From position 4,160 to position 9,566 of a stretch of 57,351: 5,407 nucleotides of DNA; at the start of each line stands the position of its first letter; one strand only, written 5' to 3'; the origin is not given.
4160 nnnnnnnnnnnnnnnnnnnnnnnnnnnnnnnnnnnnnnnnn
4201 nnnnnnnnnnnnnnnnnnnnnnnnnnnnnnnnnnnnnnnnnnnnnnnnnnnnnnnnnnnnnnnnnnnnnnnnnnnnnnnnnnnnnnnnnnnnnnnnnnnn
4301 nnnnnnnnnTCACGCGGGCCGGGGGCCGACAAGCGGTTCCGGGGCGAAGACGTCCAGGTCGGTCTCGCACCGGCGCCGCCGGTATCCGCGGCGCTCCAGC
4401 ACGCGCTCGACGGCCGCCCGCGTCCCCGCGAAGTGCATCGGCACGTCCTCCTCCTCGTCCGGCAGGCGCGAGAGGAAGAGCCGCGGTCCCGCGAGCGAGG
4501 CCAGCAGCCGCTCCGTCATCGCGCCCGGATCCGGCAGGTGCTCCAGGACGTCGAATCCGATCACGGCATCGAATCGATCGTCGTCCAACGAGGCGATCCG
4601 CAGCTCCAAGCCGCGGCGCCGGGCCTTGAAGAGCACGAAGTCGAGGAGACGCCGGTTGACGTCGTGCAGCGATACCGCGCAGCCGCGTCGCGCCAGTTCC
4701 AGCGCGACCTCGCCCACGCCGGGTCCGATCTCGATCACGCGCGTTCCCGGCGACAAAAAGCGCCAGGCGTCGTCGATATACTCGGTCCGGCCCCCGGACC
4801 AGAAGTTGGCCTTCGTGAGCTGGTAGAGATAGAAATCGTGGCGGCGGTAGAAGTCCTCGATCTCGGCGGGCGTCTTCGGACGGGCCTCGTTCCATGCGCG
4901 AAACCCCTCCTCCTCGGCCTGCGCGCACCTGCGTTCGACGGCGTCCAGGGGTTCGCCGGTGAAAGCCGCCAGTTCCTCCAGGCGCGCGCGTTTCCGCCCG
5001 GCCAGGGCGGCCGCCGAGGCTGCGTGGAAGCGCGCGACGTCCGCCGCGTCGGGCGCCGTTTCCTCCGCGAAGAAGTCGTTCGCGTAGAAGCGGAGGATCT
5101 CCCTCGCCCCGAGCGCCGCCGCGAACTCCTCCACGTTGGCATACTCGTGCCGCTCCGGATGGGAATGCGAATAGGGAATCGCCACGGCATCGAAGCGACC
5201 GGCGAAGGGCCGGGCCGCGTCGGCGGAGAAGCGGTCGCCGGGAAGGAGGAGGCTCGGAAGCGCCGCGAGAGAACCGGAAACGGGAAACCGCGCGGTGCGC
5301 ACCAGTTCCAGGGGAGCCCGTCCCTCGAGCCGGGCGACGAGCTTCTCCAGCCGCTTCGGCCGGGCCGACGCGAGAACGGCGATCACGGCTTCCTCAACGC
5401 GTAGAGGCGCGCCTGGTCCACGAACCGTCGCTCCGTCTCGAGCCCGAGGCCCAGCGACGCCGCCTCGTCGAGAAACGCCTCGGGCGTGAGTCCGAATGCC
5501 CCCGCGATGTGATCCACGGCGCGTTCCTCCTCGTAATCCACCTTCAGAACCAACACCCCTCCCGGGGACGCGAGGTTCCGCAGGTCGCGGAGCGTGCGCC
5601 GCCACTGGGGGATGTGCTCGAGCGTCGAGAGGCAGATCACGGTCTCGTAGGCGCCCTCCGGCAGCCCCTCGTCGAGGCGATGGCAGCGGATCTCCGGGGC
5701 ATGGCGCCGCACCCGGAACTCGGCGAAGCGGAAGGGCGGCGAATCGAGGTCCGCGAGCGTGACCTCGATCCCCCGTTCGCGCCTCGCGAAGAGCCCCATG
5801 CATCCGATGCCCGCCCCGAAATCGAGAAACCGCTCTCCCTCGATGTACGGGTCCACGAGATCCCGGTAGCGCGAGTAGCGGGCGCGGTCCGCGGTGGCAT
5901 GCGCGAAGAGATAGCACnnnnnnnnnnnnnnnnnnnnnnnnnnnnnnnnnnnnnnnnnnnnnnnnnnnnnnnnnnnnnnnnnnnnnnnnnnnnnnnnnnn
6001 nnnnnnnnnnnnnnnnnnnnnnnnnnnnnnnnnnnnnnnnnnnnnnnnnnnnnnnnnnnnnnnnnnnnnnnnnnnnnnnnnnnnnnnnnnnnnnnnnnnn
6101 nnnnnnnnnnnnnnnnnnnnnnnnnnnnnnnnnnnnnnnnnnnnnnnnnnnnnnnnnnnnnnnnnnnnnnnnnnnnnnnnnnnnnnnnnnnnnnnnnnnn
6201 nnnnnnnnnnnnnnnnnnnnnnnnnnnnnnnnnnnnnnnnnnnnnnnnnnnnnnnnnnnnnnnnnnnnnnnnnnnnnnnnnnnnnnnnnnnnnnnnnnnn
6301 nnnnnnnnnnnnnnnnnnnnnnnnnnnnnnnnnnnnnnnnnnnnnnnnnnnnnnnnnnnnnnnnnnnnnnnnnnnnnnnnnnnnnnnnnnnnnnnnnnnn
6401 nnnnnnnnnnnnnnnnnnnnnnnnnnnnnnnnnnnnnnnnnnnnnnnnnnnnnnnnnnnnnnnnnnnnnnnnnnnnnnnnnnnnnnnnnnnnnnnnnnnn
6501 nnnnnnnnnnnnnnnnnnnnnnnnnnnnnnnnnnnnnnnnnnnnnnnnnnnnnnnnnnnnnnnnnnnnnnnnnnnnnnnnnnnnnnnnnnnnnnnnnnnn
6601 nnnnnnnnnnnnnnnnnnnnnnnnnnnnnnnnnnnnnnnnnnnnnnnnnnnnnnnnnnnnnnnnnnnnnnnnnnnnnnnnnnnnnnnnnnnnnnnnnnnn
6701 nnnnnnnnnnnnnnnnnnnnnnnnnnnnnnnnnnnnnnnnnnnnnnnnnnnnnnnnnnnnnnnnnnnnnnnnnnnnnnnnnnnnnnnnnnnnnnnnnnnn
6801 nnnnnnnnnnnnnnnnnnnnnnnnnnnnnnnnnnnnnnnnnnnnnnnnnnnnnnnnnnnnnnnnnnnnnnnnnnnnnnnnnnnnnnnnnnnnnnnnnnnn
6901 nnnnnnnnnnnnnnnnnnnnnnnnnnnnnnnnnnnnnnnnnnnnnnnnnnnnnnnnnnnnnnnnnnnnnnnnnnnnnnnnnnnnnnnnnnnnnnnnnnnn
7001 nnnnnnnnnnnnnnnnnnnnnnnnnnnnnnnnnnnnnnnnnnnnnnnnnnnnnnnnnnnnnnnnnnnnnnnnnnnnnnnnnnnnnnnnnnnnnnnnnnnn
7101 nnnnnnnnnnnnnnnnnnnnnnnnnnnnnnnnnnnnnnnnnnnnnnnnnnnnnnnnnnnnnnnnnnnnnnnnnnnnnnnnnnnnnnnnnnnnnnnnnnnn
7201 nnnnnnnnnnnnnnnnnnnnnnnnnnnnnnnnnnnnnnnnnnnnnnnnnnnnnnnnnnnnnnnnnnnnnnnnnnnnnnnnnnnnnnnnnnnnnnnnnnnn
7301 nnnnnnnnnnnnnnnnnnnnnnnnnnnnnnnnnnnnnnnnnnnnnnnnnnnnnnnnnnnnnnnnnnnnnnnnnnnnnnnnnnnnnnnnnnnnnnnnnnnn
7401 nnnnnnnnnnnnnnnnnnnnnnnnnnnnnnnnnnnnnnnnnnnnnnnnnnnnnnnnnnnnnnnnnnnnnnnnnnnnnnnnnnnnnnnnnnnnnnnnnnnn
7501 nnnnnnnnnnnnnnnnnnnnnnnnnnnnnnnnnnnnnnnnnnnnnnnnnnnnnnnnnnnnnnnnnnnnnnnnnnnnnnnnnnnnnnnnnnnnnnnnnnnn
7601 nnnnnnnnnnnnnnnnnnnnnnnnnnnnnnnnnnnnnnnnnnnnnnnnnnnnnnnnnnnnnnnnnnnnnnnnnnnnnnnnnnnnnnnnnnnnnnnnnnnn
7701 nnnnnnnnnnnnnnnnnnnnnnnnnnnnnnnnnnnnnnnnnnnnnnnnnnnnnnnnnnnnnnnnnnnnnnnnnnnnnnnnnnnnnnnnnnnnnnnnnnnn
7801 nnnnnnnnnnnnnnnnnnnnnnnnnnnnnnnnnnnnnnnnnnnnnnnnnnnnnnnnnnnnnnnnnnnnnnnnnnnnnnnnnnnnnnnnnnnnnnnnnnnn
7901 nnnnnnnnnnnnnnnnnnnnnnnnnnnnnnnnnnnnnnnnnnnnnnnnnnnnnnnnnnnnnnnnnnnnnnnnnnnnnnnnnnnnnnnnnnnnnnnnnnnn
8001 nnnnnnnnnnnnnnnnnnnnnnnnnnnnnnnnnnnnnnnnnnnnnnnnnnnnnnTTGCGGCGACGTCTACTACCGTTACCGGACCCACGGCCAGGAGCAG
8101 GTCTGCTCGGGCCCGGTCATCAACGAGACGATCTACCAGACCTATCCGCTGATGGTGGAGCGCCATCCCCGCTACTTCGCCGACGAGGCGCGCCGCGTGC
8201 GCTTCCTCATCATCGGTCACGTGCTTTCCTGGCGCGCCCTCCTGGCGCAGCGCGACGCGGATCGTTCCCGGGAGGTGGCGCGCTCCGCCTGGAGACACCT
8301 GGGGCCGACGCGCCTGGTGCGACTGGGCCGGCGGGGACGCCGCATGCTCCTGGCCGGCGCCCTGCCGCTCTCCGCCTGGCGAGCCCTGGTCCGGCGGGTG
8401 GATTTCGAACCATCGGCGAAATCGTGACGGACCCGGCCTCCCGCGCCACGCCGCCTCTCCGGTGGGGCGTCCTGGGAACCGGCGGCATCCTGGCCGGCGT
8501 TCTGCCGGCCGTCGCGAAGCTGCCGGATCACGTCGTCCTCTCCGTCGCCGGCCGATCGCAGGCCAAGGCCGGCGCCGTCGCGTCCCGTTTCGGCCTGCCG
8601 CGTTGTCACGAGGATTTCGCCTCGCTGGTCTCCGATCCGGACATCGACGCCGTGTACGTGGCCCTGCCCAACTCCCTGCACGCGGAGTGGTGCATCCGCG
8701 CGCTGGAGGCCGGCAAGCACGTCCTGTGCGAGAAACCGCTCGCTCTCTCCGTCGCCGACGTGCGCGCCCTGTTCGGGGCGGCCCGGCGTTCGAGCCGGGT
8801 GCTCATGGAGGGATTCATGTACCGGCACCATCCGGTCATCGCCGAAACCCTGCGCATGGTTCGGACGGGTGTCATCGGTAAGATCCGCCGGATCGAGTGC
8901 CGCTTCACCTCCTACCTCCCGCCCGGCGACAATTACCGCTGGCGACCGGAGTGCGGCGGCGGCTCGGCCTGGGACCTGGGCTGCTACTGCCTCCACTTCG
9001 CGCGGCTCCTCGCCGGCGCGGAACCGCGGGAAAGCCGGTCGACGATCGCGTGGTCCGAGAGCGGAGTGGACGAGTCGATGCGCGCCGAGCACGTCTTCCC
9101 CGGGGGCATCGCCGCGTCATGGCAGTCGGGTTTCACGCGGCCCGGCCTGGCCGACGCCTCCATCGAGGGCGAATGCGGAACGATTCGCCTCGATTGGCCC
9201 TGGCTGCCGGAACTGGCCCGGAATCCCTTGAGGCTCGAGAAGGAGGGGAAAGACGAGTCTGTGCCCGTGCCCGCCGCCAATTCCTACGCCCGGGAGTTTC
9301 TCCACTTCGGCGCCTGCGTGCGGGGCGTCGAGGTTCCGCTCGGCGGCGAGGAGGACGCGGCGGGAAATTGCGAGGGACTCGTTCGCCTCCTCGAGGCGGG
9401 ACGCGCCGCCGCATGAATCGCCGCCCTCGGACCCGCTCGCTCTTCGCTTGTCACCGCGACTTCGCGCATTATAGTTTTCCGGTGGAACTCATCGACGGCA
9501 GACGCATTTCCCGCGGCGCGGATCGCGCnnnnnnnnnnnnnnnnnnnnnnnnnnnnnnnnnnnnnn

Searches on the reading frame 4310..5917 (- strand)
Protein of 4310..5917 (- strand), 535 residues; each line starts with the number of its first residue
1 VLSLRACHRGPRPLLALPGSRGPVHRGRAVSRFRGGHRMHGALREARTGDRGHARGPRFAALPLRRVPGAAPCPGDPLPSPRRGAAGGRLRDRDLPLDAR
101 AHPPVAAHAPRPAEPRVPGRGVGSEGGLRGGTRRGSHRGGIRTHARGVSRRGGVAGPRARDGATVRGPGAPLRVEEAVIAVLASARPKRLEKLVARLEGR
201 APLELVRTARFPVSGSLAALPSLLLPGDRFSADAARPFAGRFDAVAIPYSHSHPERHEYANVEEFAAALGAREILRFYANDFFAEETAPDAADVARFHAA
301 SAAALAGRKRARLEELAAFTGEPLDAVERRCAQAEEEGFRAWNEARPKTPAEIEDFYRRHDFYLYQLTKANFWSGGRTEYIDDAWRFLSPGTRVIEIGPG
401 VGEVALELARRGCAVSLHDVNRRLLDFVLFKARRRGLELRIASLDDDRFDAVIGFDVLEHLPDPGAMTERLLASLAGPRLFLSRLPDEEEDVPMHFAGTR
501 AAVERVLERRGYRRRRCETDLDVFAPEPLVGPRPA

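Call 83: search_protein_families(library=pfam, proteins=[window:4310-5917:-], max_evalue=0.001)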
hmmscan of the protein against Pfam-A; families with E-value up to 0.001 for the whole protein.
window:4310-5917:- (535 aa): 5 families
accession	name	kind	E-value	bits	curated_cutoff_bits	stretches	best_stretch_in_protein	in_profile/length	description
PF13489.12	Methyltransf_23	-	2.3e-10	40.9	27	1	383-494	15-127/164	Methyltransferase domain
PF08241.18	Methyltransf_11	-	1.3e-06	29.4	21.2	1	396-467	2-79/95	Methyltransferase domain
PF08242.18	Methyltransf_12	-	6e-06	27.3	30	1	395-475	1-92/98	Methyltransferase domain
PF13649.12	Methyltransf_25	-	3e-05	25.1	27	1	394-467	1-85/97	Methyltransferase domain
PF13847.12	Methyltransf_31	-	0.0003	20.9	27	1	389-497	2-123/145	Methyltransferase domain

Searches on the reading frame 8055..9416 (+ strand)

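Call 83: search_protein_families(library=pfam, proteins=[window:8055-9416:+], max_evalue=0.001)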
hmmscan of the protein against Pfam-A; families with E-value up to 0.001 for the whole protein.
window:8055-9416:+ (453 aa): 3 families
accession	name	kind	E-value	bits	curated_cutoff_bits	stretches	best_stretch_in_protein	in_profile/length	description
PF01408.29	GFO_IDH_MocA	-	1.1e-26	94.4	24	1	135-254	1-120/120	Oxidoreductase family, NAD-binding Rossmann fold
PF22725.1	GFO_IDH_MocA_C3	-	4.3e-17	62.7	27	1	267-378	6-124/124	GFO/IDH/MocA C-terminal domain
PF02894.22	GFO_IDH_MocA_C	-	4.9e-09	36.8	22.9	1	268-439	3-200/218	Oxidoreductase family, C-terminal alpha/beta domain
